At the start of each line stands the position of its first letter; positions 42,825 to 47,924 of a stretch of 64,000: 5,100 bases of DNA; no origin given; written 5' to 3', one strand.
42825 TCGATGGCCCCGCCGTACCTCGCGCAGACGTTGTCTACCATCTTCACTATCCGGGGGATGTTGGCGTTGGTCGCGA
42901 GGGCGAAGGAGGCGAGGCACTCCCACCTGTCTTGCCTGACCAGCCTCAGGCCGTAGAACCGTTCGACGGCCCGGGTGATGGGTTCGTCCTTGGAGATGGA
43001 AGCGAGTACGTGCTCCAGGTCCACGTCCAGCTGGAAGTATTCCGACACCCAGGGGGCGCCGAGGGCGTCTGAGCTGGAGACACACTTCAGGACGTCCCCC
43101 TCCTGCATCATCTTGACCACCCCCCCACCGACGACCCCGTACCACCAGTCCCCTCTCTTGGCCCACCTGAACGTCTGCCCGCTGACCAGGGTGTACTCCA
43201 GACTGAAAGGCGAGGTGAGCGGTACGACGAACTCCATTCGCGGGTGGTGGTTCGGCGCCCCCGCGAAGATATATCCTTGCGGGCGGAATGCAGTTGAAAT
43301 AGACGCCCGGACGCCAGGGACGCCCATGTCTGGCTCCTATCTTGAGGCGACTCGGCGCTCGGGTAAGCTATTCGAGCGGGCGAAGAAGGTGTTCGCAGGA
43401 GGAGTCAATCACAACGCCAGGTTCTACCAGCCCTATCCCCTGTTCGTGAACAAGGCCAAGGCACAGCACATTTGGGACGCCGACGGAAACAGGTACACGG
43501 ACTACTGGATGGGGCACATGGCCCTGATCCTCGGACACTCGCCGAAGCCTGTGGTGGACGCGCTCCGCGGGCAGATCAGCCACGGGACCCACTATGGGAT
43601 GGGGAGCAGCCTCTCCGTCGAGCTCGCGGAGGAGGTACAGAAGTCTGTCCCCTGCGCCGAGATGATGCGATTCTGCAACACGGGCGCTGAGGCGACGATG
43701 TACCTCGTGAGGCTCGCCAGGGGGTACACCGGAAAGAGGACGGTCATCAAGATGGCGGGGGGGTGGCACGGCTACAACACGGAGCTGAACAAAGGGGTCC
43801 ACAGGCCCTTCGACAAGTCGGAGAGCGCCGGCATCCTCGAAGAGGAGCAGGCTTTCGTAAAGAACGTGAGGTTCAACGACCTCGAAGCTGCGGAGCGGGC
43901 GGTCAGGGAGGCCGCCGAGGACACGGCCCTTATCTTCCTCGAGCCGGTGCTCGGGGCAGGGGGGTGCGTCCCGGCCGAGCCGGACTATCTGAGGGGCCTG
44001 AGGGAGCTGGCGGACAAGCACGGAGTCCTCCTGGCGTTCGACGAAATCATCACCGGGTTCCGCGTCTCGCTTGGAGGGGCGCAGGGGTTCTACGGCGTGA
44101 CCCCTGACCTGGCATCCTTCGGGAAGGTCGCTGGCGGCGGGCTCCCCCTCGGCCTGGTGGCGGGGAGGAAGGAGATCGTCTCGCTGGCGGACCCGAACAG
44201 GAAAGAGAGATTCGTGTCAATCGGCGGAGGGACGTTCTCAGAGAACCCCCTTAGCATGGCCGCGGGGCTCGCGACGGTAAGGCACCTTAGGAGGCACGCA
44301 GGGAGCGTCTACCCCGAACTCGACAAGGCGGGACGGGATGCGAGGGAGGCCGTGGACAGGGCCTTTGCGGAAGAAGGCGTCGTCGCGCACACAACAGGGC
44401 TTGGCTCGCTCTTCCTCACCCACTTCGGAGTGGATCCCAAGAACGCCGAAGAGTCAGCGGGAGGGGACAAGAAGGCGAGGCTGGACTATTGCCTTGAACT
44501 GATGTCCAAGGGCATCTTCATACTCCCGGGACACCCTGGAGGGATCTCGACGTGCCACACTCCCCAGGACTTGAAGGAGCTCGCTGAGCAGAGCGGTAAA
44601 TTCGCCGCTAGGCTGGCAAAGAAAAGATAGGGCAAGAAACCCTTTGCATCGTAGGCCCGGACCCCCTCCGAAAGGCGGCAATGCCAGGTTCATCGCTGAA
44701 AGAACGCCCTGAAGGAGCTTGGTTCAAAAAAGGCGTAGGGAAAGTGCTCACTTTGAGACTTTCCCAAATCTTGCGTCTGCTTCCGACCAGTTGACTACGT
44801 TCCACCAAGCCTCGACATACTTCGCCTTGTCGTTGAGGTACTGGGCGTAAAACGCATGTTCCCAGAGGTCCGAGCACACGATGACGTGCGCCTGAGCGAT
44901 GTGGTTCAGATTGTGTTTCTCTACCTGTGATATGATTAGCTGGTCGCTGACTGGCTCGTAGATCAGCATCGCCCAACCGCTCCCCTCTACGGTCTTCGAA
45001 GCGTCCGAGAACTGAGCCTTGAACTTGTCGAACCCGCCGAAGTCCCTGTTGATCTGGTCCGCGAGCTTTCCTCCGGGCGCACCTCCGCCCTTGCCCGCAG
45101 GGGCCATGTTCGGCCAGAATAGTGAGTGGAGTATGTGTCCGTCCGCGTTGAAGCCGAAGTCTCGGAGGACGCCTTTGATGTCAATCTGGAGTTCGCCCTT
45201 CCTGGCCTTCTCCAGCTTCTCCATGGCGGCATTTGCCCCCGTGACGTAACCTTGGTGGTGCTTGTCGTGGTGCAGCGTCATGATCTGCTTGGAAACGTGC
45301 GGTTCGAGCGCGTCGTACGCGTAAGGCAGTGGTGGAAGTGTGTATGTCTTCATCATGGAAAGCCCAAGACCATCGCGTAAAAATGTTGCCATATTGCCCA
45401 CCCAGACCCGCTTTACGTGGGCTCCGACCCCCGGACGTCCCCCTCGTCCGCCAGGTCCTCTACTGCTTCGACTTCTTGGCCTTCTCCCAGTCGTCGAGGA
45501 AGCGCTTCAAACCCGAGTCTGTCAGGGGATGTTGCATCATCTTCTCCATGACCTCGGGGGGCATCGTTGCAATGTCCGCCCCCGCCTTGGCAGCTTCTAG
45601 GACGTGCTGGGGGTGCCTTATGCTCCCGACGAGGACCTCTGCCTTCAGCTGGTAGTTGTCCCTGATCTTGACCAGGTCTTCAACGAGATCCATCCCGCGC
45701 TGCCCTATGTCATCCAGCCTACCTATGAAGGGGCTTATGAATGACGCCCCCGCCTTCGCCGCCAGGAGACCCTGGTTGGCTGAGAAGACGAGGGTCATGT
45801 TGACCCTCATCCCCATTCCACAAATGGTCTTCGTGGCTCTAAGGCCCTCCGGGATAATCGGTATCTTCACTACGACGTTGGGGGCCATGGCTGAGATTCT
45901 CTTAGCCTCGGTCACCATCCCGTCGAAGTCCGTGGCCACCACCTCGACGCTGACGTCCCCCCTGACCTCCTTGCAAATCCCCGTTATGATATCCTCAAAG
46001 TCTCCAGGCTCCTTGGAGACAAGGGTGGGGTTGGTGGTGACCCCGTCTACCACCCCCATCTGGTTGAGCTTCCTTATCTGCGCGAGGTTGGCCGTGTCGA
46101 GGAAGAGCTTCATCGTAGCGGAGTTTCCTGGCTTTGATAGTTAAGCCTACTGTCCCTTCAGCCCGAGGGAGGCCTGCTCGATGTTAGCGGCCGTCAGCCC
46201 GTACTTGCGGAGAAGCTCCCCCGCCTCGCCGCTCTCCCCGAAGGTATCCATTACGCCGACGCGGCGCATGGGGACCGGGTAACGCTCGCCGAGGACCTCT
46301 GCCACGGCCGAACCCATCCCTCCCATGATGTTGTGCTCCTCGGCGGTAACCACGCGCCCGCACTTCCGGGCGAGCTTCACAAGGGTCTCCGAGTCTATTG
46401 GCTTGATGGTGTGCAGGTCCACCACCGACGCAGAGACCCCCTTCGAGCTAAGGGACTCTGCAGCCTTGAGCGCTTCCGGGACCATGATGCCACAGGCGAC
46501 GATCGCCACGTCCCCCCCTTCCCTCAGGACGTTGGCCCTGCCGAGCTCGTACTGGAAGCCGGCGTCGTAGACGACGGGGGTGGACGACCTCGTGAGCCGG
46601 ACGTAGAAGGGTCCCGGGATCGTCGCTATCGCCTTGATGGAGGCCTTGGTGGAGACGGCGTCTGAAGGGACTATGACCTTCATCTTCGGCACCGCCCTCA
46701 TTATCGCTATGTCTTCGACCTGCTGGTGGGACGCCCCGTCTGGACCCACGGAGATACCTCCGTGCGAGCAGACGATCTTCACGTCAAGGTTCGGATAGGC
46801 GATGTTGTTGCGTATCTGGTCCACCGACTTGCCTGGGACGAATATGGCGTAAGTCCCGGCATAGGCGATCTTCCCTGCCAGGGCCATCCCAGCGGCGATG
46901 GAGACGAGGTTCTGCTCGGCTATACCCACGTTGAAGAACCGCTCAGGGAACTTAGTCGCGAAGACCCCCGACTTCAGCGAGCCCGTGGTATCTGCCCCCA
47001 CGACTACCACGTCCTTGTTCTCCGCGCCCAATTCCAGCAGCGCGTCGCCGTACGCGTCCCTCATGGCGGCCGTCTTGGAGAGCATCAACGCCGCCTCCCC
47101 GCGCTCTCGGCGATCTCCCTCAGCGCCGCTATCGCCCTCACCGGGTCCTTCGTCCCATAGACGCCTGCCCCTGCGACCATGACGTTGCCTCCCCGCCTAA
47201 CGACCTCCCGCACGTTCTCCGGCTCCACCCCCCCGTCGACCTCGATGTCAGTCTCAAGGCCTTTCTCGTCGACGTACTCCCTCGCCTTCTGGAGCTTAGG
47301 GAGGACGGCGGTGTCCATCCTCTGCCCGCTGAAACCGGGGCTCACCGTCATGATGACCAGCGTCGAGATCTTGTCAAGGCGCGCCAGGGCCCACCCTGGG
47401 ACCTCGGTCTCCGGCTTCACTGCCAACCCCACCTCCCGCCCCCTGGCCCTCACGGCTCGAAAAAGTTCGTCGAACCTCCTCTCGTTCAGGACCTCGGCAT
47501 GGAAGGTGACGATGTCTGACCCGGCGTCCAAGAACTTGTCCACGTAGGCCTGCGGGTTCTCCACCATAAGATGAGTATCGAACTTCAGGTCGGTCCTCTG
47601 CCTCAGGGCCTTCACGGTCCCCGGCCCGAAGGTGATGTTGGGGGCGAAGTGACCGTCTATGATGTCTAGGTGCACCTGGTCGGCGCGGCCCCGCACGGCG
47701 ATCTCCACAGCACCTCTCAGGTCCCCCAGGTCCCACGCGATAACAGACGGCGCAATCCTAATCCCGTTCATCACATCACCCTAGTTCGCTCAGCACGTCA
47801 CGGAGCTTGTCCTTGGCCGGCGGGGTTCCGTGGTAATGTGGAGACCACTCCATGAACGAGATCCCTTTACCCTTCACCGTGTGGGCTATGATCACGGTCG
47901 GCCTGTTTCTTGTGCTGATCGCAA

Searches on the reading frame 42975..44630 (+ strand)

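Call 44: search_protein_families(library=pfam, proteins=[window:42975-44630:+], max_evalue=0.001)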
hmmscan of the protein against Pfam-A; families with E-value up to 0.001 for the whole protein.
window:42975-44630:+ (551 aa): 1 family
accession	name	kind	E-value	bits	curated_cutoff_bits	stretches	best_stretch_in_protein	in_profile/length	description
PF00202.27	Aminotran_3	-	8.4e-52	176.6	30.5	1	150-523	5-378/403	Aminotransferase class-III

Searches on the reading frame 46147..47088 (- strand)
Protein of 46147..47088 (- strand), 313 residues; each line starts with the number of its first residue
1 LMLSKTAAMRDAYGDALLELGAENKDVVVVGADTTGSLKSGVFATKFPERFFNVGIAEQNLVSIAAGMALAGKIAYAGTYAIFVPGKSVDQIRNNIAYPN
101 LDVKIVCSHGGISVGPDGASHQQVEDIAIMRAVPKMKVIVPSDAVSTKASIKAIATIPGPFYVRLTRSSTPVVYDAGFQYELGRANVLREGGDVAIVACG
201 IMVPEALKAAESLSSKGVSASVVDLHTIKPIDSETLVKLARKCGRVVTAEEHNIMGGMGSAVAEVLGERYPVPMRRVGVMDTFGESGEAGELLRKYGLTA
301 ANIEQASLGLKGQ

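Call 70: search_protein_families(library=ncbifam, proteins=[window:46147-47088:-], max_evalue=0.00001)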
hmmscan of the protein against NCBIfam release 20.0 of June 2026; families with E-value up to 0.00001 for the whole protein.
window:46147-47088:- (313 aa): 11 families
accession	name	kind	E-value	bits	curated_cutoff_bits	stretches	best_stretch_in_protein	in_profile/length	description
NF004559.0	PRK05899.2-5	equivalog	2.6e-93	313.4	488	1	3-307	314-620/627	transketolase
TIGR00204.1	dxs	equivalog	7e-59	199.9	465.95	1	5-306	308-610/616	1-deoxy-D-xylulose-5-phosphate synthase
NF004556.0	PRK05899.2-2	equivalog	1.4e-56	192.1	575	1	5-305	320-632/639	transketolase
NF003933.0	PRK05444.2-2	equivalog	6.3e-46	157.1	395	1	4-305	286-599/606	1-deoxy-D-xylulose-5-phosphate synthase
NF008968.0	PRK12315.1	subfamily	1.3e-34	119.4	510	1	8-303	280-573/582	1-deoxy-D-xylulose-5-phosphate synthase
NF008854.0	PRK11892.1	equivalog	2.5e-27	95.7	454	1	5-266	140-415/464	pyruvate dehydrogenase complex E1 component subunit beta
TIGR00232.1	tktlase_bact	equivalog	8.9e-27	93.7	682.25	1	5-304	347-646/654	transketolase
NF006667.0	PRK09212.1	subfamily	2.2e-26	92.5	321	1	8-268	5-278/327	pyruvate dehydrogenase complex E1 component subunit beta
NF004558.0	PRK05899.2-4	equivalog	6.5e-20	71.1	788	1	32-305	370-644/651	transketolase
NF007201.0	PRK09622.1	equivalog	5.3e-06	25.6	590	1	177-270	254-346/405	2-oxoacid:ferredoxin oxidoreductase subunit alpha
NF006412.0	PRK08659.1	equivalog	5.7e-06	25.8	411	1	189-270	272-351/378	2-oxoacid:acceptor oxidoreductase subunit alpha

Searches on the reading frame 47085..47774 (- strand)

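Call 70: search_protein_families(library=ncbifam, proteins=[window:47085-47774:-], max_evalue=0.00001)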
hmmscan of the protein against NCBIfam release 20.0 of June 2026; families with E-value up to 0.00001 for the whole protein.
window:47085-47774:- (229 aa): 8 families
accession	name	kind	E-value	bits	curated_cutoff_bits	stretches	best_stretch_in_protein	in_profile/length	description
TIGR01163.1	rpe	equivalog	1.8e-58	197.4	212.6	1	7-219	2-211/211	ribulose-phosphate 3-epimerase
NF004076.0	PRK05581.1-4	subfamily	1.5e-55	187.8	165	1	3-218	3-215/221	ribulose-phosphate 3-epimerase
NF007266.0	PRK09722.1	equivalog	2.2e-46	158.2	271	1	5-212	3-208/230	D-allulose 6-phosphate 3-epimerase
NF005944.0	PRK08005.1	equivalog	9.3e-22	77.3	376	1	33-210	29-199/210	ribulose-phosphate 3 epimerase family protein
NF005986.0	PRK08091.1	equivalog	4.4e-15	56.3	264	1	18-208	26-213/229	ribulose-phosphate 3-epimerase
NF010658.0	PRK14057.1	equivalog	9.5e-08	31.9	530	1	34-206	49-225/254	epimerase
NF041755.1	RuMP_HxlAB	equivalog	4.8e-07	29.1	500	1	78-224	73-212/391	bifunctional 3-hexulose-6-phosphate synthase/6-phospho-3-hexuloisomerase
TIGR03128.2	RuMP_HxlA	equivalog_domain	6.9e-07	29.1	200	1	75-221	65-204/205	3-hexulose-6-phosphate synthase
